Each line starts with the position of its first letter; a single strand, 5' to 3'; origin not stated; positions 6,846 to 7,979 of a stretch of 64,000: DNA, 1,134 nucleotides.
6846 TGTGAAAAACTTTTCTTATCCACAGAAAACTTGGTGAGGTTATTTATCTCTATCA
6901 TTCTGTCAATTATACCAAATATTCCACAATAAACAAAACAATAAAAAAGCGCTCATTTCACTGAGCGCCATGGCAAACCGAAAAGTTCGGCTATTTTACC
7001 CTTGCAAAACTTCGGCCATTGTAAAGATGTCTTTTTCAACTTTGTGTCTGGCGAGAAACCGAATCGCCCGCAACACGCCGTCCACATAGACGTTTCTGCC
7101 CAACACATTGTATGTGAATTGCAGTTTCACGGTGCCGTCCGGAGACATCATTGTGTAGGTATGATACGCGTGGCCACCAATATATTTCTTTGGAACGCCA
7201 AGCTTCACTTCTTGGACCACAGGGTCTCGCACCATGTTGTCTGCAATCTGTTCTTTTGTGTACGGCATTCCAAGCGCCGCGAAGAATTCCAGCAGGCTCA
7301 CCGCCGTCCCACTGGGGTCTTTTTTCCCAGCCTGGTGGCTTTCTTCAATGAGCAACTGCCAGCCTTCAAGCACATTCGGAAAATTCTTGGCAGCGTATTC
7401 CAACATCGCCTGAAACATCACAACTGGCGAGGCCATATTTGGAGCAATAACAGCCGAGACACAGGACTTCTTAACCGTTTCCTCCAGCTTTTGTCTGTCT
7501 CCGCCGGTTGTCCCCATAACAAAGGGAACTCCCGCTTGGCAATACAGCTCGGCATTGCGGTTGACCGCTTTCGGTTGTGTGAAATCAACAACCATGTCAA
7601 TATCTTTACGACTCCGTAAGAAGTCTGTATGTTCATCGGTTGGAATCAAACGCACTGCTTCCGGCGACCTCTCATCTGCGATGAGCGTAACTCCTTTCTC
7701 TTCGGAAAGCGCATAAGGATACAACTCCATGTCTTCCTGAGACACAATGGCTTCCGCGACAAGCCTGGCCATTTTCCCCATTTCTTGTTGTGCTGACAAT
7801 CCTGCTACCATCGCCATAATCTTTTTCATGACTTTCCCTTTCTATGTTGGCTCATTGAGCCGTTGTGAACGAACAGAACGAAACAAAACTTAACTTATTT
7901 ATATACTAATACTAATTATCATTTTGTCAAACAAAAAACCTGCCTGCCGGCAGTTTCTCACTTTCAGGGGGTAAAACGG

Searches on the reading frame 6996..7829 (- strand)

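Call 15: search_protein_families(library=pfam, proteins=[window:6996-7829:-], max_evalue=0.1)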
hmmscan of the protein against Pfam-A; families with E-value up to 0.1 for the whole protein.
window:6996-7829:- (277 aa): 2 families
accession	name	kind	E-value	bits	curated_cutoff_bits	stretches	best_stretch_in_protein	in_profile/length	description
PF01113.26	DapB_N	-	2.2e-16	60.5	25.6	1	17-132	9-124/124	Dihydrodipicolinate reductase, N-terminus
PF05173.19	DapB_C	-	6e-14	52.6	27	1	136-275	2-121/121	Dihydrodipicolinate reductase, C-terminus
